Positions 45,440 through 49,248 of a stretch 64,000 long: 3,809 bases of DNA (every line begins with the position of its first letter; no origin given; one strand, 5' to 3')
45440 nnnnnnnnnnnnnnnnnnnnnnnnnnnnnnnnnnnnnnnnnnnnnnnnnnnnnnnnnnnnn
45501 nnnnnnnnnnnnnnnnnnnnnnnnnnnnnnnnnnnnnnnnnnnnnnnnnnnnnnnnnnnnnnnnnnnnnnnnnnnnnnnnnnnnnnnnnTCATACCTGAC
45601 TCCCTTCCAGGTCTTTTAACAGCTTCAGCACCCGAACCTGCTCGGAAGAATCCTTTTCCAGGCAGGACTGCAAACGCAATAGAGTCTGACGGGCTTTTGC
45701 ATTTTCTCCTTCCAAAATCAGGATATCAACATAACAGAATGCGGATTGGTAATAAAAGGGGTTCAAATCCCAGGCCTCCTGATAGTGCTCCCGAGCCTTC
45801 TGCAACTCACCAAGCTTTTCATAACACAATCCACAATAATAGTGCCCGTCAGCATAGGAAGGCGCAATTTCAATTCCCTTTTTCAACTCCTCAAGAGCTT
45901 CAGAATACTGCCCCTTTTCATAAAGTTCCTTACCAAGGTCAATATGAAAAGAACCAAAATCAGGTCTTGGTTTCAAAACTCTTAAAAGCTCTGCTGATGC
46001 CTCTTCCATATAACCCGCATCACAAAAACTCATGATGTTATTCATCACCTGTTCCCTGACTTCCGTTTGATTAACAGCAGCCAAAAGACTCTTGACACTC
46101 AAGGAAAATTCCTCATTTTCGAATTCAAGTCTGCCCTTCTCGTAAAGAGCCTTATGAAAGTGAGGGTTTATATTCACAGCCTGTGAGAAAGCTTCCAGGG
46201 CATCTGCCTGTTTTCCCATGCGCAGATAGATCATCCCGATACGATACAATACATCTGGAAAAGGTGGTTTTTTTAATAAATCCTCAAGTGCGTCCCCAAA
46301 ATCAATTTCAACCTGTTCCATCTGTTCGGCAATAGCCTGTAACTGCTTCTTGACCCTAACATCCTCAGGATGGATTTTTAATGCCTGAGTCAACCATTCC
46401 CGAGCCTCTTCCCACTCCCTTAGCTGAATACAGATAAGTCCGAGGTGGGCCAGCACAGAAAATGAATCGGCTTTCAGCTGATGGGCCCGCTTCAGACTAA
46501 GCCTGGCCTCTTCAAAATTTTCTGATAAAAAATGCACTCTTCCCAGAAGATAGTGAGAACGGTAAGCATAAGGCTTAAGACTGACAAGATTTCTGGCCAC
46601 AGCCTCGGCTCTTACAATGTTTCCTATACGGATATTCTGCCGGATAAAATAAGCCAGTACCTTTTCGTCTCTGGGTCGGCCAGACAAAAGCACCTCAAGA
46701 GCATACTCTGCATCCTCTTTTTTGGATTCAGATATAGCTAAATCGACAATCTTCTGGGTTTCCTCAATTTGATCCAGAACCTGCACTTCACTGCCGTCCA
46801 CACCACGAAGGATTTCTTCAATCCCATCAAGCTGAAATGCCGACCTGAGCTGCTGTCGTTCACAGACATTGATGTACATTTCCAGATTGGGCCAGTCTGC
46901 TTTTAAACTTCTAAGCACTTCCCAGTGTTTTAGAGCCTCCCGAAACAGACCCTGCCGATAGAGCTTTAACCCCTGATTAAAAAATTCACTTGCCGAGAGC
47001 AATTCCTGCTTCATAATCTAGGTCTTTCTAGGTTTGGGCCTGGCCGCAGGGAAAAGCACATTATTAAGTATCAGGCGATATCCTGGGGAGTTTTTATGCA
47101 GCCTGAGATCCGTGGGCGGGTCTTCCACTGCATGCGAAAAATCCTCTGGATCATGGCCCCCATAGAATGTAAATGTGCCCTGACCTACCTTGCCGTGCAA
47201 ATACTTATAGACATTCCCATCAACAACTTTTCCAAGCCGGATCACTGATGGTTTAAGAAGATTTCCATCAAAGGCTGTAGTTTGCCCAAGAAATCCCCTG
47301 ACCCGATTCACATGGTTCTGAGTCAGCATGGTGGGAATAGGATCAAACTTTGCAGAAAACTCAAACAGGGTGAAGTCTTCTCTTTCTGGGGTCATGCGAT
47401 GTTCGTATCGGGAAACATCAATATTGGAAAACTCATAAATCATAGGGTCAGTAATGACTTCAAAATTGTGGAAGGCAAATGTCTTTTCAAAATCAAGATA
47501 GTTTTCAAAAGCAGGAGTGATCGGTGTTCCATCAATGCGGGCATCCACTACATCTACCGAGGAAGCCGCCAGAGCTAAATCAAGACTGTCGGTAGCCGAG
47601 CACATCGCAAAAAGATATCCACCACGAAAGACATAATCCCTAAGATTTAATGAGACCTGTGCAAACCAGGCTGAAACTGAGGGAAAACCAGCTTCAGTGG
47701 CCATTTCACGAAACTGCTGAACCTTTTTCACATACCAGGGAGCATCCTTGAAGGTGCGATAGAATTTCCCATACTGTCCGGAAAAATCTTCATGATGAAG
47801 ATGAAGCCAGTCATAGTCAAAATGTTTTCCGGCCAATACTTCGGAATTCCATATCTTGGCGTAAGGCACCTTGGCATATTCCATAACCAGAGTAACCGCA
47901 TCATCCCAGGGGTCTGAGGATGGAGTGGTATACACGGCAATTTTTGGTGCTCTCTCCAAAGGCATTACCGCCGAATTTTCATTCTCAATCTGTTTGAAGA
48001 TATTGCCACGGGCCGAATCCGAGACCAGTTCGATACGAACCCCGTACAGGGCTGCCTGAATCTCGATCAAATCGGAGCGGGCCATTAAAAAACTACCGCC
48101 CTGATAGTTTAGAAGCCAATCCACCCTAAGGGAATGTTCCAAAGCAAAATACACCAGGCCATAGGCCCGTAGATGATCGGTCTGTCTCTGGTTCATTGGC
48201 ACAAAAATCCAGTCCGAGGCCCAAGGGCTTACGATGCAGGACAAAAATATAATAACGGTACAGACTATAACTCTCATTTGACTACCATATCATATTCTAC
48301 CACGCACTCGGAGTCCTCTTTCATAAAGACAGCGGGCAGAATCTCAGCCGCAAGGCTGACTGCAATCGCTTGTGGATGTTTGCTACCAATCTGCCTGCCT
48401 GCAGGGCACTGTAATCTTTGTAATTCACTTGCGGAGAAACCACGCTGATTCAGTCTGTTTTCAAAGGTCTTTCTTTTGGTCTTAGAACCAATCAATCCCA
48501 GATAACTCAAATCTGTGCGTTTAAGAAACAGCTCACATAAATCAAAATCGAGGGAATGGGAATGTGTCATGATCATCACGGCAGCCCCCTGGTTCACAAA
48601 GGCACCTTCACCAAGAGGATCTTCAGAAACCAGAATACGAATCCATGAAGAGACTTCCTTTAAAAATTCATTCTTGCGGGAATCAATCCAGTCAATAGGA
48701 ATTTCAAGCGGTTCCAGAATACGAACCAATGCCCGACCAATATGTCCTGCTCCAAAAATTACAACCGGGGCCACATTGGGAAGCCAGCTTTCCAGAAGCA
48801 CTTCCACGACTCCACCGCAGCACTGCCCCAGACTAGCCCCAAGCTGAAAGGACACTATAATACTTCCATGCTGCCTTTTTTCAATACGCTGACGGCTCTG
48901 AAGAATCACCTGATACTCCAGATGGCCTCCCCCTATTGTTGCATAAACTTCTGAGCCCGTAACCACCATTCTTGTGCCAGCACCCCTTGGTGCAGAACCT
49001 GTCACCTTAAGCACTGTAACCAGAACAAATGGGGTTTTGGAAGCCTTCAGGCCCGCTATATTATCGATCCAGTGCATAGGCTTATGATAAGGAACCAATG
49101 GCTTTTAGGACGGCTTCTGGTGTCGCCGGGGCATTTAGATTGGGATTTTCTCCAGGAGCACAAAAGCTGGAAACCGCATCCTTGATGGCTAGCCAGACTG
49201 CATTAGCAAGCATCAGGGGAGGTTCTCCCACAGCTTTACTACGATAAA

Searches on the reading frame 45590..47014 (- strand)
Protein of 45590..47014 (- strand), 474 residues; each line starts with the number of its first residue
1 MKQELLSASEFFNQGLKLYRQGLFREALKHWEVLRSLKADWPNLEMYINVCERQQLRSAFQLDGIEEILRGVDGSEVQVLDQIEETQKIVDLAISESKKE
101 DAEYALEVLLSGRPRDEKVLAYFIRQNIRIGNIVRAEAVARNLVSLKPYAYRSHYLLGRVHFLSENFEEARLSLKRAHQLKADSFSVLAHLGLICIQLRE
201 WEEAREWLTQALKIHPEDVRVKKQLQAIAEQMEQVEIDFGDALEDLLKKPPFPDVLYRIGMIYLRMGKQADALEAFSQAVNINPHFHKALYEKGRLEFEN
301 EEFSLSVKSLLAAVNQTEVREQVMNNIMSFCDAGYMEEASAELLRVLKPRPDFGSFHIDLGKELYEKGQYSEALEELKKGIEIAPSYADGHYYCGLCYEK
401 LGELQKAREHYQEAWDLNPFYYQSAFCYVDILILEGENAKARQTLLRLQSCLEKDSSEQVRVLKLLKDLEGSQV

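Call 12: search_protein_families(library=pfam, proteins=[window:45590-47014:-], max_evalue=0.0001)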
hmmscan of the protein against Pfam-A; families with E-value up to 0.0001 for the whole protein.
window:45590-47014:- (474 aa): 20 families
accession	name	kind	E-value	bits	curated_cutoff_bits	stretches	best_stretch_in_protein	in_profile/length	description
PF07719.23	TPR_2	-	2.9e-37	124.1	27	3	253-285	1-33/34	Tetratricopeptide repeat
PF00515.34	TPR_1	-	4.4e-34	115.4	27.8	2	253-286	1-34/34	Tetratricopeptide repeat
PF13414.12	TPR_11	-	2.6e-29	101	26.8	1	361-402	1-42/42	TPR repeat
PF13432.12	TPR_16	-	6.3e-25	87.7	32.7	1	359-420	2-63/65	Tetratricopeptide repeat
PF14559.12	TPR_19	-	9e-23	80.8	25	2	164-223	4-63/68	Tetratricopeptide repeat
PF13181.12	TPR_8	-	2.9e-22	77.3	25.7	1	254-285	2-33/34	Tetratricopeptide repeat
PF13428.12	TPR_14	-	2e-19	68.6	23.5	0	188-225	4-41/44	Tetratricopeptide repeat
PF13431.12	TPR_17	-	1.8e-15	56.3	24.4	0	377-409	2-34/34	Tetratricopeptide repeat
PF13424.12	TPR_12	-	3.1e-15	56.6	30.1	0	155-215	7-75/77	Tetratricopeptide repeat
PF12895.13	ANAPC3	-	6.1e-14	52.5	27.2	1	135-208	7-79/82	Anaphase-promoting complex, cyclosome, subunit 3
PF23914.1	TPR_CcmH_CycH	-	7.1e-14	52.4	42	0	154-233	53-135/158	Cytochrome c-type biogenesis protein H TPR domain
PF13174.12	TPR_6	-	8.4e-13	48.5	26.3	0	254-284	1-31/33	Tetratricopeptide repeat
PF13371.12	TPR_9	-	5.3e-12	46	35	0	160-221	4-65/73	Tetratricopeptide repeat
PF25062.1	ARM_TT21_N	-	1.9e-08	34.8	40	0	167-303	82-218/222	Tetratricopeptide repeat protein 21 N-terminal ARM repeat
PF13176.12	TPR_7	-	3.1e-08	33.5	27.9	0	188-218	2-34/36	Tetratricopeptide repeat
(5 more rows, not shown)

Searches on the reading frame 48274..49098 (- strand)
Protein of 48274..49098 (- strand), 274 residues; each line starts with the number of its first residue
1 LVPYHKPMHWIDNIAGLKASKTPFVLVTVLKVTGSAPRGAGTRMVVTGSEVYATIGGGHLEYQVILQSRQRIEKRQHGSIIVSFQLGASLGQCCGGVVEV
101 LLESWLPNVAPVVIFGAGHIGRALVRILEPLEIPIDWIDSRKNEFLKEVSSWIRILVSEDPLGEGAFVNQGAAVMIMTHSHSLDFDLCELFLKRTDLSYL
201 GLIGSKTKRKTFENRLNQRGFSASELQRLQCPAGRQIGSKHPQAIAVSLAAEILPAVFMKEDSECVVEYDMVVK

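Call 12: search_protein_families(library=pfam, proteins=[window:48274-49098:-], max_evalue=0.0001)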
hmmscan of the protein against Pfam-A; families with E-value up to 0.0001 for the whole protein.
window:48274-49098:- (274 aa): 2 families
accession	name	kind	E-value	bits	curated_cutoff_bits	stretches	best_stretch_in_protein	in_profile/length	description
PF13478.12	XdhC_C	-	1.5e-34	119.6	29.7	1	112-253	1-125/125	XdhC Rossmann domain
PF02625.21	XdhC_CoxI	-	2.1e-16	60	24.3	1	19-82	3-65/68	XdhC and CoxI family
